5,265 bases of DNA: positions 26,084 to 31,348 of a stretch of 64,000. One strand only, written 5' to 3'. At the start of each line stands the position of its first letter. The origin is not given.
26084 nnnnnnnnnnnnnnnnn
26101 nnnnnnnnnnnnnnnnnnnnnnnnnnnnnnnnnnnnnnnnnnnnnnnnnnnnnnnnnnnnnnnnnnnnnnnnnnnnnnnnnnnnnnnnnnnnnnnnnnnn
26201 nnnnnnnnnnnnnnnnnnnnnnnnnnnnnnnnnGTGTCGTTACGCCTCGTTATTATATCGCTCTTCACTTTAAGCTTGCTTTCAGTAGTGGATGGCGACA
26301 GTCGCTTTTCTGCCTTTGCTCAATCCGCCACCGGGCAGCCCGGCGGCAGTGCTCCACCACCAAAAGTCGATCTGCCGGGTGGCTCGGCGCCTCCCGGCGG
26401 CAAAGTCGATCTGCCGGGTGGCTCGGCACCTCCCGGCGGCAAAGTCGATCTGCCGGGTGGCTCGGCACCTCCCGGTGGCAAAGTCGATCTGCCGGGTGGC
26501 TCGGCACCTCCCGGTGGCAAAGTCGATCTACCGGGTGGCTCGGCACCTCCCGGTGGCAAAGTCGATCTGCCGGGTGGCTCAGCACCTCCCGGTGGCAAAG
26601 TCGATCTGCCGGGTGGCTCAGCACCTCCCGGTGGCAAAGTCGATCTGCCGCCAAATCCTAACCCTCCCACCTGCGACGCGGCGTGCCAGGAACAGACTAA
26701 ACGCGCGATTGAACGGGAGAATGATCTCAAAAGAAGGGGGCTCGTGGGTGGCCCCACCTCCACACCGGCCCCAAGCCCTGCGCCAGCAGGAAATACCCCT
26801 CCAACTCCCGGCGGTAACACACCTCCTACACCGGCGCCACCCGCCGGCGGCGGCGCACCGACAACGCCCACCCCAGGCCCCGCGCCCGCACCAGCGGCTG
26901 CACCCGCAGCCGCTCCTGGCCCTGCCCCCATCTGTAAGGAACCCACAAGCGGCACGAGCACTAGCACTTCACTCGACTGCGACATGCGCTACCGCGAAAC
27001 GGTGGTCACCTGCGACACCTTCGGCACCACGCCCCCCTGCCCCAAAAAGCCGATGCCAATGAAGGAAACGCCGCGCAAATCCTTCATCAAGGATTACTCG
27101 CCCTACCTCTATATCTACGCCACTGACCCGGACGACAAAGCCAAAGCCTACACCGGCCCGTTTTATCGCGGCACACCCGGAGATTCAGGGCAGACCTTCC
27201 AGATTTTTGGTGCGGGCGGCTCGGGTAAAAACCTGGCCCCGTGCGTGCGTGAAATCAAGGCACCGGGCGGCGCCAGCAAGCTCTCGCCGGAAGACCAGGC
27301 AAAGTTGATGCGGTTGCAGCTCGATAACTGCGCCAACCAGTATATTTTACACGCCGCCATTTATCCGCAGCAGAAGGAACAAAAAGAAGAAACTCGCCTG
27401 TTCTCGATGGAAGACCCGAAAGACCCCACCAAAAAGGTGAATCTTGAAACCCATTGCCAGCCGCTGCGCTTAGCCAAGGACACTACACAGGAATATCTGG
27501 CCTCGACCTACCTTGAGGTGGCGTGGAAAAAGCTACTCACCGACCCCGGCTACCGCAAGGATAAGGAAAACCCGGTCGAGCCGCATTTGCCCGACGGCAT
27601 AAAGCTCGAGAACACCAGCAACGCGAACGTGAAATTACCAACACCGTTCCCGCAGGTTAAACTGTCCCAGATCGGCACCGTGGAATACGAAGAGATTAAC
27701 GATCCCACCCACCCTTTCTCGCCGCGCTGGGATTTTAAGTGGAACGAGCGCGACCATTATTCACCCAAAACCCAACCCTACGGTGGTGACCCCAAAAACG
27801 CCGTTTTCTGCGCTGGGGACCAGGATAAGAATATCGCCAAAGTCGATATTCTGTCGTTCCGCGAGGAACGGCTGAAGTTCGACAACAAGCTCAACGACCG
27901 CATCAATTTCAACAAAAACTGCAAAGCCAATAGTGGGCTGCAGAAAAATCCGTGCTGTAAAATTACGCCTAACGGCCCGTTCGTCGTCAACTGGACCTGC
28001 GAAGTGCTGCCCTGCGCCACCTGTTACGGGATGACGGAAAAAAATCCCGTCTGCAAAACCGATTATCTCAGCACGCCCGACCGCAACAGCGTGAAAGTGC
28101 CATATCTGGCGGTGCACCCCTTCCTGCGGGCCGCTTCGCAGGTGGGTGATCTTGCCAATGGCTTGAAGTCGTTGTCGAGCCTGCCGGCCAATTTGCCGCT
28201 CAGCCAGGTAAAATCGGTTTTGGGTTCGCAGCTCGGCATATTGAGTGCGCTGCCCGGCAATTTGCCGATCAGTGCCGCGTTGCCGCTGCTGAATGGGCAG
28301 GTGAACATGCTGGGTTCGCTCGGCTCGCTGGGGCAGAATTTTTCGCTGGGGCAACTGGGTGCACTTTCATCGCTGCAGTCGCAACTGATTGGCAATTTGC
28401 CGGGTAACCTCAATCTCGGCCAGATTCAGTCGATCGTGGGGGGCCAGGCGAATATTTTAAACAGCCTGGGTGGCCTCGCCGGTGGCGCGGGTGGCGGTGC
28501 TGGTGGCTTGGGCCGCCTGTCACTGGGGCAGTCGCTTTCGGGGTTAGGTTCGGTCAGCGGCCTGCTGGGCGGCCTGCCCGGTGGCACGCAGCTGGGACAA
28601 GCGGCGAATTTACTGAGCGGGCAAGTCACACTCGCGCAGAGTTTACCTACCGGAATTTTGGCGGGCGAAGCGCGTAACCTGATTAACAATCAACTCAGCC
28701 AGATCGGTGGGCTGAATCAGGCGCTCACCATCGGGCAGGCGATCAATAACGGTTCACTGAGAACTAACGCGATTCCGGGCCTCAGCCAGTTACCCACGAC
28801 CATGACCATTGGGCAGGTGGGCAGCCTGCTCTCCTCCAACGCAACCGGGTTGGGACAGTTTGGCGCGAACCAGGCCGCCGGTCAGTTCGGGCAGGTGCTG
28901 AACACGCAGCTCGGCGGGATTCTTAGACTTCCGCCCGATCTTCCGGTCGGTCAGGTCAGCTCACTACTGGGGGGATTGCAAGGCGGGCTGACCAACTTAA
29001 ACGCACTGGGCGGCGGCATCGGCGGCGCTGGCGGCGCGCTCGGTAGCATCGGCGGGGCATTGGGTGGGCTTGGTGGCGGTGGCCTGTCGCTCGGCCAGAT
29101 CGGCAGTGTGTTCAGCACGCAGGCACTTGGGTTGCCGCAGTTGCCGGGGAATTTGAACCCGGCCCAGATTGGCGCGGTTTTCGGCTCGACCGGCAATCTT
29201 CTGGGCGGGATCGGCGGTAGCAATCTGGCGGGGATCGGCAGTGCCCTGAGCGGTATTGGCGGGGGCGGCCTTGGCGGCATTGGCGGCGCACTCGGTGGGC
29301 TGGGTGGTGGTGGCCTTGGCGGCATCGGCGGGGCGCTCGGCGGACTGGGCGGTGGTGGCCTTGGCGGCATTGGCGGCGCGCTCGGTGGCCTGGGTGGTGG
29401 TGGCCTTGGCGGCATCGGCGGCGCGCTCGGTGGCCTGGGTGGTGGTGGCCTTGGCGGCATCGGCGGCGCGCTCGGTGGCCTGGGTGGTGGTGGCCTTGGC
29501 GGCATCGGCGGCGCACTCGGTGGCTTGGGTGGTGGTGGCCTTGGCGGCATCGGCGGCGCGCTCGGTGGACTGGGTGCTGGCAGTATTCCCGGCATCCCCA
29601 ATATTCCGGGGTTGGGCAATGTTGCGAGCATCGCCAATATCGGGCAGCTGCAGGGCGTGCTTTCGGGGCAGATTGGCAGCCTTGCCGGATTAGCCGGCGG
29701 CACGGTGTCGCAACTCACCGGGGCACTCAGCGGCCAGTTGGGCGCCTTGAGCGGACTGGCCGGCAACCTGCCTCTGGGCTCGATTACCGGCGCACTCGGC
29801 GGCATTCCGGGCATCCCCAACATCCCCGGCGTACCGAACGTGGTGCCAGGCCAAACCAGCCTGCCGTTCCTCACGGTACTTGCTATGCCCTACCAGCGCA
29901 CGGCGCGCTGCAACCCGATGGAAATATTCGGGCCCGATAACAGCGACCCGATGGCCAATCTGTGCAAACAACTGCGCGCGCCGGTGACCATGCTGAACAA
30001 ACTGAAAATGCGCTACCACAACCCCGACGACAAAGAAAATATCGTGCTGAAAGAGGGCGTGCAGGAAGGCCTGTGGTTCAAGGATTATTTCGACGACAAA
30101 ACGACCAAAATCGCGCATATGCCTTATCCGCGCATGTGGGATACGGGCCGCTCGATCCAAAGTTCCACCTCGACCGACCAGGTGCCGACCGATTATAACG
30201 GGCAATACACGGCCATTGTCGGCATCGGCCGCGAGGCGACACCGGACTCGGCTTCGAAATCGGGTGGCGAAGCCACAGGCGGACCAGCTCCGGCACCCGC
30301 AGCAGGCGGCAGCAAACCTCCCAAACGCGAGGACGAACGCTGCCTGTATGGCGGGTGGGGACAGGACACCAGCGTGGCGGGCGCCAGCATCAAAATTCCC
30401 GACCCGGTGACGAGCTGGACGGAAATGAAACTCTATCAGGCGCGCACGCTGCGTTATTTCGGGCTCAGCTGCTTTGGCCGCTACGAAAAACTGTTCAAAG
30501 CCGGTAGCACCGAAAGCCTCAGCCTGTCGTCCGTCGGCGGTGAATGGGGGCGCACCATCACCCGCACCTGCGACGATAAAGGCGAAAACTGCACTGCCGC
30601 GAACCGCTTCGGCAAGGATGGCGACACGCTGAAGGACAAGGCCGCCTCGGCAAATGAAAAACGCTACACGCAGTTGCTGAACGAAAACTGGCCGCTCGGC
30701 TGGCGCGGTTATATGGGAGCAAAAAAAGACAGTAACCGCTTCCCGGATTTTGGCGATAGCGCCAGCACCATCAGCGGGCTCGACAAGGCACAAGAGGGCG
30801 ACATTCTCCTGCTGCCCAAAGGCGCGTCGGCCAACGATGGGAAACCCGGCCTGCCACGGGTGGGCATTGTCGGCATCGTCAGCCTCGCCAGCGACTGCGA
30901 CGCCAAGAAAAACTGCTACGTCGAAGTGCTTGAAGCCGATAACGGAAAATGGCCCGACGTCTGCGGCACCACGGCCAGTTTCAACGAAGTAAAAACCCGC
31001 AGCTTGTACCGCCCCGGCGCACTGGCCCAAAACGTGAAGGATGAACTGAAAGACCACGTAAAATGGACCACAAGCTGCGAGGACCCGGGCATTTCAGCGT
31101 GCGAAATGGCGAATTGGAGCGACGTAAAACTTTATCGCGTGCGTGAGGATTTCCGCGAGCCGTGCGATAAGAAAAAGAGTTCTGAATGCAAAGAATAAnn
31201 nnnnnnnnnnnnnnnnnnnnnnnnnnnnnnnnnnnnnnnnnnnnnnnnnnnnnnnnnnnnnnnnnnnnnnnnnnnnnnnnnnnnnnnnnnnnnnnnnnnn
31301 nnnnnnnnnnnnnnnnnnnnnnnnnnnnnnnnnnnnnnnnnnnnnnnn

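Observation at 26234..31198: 1654-aa secreted protein with two near-perfect coding tandem arrays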

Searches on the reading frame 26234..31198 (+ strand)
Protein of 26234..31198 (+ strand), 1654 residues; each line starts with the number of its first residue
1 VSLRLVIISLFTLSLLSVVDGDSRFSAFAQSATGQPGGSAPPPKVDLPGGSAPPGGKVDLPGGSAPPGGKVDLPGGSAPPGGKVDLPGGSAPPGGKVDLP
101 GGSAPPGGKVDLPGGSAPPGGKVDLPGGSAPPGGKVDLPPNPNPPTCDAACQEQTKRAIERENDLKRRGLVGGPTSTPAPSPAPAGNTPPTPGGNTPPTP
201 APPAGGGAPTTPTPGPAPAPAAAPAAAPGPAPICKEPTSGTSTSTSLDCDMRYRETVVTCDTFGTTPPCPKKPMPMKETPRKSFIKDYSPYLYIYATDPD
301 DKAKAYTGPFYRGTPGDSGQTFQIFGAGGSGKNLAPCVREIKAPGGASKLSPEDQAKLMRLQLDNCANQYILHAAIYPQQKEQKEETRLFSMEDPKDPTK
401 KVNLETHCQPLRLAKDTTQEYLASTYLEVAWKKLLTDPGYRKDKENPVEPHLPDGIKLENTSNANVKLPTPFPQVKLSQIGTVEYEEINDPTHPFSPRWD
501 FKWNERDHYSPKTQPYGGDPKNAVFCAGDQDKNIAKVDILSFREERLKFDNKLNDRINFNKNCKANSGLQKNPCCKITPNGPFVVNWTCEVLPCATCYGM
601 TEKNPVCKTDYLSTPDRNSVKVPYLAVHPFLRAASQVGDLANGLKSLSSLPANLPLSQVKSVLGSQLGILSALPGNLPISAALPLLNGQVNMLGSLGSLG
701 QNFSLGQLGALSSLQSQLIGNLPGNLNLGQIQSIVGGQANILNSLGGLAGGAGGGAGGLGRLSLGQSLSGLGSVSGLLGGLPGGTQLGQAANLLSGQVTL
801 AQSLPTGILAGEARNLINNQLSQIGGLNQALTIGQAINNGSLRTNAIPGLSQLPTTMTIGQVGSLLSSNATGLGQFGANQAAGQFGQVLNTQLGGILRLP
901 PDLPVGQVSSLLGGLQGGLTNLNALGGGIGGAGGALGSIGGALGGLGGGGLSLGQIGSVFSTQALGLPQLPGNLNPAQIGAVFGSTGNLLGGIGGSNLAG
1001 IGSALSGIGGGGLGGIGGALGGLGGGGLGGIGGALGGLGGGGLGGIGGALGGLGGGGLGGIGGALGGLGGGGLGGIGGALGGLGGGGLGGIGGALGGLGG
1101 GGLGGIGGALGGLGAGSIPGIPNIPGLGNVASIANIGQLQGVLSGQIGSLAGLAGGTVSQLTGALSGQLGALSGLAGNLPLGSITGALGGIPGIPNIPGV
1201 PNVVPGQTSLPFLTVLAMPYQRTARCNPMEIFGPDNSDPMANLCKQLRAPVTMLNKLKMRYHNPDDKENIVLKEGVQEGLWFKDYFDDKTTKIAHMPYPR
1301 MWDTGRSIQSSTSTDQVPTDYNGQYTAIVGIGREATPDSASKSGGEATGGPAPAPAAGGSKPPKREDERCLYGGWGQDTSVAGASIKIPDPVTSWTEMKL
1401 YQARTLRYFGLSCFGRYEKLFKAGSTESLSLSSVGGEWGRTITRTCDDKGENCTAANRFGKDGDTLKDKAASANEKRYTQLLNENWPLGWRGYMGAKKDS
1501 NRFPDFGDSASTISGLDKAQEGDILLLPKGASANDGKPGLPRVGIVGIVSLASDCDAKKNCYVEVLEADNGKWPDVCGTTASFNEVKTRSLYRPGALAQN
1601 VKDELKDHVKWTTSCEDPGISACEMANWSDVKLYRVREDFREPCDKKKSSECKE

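Call 7: search_protein_families(library=pfam, proteins=[window:26234-31198:+], max_evalue=0.01)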
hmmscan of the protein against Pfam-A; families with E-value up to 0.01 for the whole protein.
window:26234-31198:+ (1654 aa): 0 families

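Call 8: search_protein_families(library=ncbifam, proteins=[window:26234-31198:+], max_evalue=0.01)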
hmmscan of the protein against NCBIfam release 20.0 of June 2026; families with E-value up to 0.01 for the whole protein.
window:26234-31198:+ (1654 aa): 0 families

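Call 42: list_cluster_members(proteins=[window:26234-31198:+, window:52435-53520:+, window:24636-25433:-, window:31186-32847:+])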
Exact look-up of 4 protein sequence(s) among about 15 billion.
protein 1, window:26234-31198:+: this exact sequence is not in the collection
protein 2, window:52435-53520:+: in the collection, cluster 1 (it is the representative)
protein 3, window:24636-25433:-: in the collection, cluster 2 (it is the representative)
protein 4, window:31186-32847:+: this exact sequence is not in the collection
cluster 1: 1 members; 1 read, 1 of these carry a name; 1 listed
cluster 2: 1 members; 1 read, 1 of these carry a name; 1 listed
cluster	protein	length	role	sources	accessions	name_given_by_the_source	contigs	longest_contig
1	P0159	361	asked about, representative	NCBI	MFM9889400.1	MAG: recombinase RecA [Rickettsiales bacterium]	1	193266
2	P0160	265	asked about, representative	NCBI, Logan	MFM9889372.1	MAG: P-type conjugative transfer protein VirB9 [Rickettsiales bacterium]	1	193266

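Call 86: list_cluster_members(proteins=[window:26234-31195:+, P0021])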
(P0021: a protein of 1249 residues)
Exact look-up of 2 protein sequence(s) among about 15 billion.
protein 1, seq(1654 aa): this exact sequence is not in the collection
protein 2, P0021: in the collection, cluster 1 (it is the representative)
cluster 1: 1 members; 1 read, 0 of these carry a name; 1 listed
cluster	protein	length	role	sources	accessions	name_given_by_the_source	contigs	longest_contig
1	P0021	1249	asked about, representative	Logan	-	-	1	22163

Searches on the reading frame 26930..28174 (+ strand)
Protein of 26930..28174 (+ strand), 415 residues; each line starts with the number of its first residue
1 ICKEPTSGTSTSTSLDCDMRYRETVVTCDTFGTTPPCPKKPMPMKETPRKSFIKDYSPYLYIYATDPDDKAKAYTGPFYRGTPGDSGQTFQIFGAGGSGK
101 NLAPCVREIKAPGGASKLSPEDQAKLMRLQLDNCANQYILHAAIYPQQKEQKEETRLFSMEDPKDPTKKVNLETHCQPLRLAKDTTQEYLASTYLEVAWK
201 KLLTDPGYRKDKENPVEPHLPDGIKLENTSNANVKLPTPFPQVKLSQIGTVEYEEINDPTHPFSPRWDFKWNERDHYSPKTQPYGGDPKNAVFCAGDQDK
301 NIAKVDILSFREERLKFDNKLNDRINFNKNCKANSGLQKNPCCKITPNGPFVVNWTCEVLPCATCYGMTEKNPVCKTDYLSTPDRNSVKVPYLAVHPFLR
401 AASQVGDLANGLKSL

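Call 12: find_homologous_proteins(query=window:26930-28174:+, max_evalue=0.001)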
Query seq(415 aa) (415 aa): 7 proteins with E <= 0.001 among 1939 candidates.
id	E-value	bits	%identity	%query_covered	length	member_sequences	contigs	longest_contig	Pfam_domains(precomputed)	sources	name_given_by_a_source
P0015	2.4e-111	391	51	91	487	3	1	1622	-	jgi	jgi:hypothetical protein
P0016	2.8e-71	259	43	79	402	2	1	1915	-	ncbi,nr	ncbi:MAG: hypothetical protein K2X09_07310, partial [Rickettsiales bacterium]|nr:hypothetical protei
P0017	1.0e-61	227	42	65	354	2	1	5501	-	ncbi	ncbi:MAG: hypothetical protein B7X02_01180, partial [Rhodospirillales bacterium 12-54-5]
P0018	1.1e-56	211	49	51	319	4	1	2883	-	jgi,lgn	jgi:hypothetical protein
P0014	2.7e-27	114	37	66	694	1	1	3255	-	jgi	jgi:hypothetical protein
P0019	9.8e-26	109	32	67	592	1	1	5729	-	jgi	jgi:hypothetical protein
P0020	5.5e-25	106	32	67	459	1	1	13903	-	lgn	-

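Call 64: search_protein_families(library=phrogs, proteins=[window:26930-28150:+], max_evalue=0.01)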
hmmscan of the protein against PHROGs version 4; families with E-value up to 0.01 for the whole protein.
window:26930-28150:+ (407 aa): 0 families

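Call 65: search_protein_families(library=padloc, proteins=[window:26930-28150:+], max_evalue=0.01)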
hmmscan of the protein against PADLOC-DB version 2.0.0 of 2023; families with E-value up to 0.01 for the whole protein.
window:26930-28150:+ (407 aa): 0 families

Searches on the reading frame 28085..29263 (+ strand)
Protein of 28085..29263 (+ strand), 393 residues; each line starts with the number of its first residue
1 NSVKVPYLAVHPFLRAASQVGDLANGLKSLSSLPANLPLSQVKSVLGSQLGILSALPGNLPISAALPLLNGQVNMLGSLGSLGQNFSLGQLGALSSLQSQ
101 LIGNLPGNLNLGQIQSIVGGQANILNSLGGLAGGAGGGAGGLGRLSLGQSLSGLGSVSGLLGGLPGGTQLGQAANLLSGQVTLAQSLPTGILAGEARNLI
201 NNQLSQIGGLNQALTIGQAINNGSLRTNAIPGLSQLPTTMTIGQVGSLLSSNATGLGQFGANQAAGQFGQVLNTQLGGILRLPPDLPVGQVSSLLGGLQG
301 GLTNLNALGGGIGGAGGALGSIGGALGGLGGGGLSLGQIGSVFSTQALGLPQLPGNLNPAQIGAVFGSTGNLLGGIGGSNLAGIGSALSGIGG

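Call 70: search_protein_families(library=pfam, proteins=[window:28085-29263:+], max_evalue=10)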
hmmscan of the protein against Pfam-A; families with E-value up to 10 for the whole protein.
seq(393 aa): 0 families
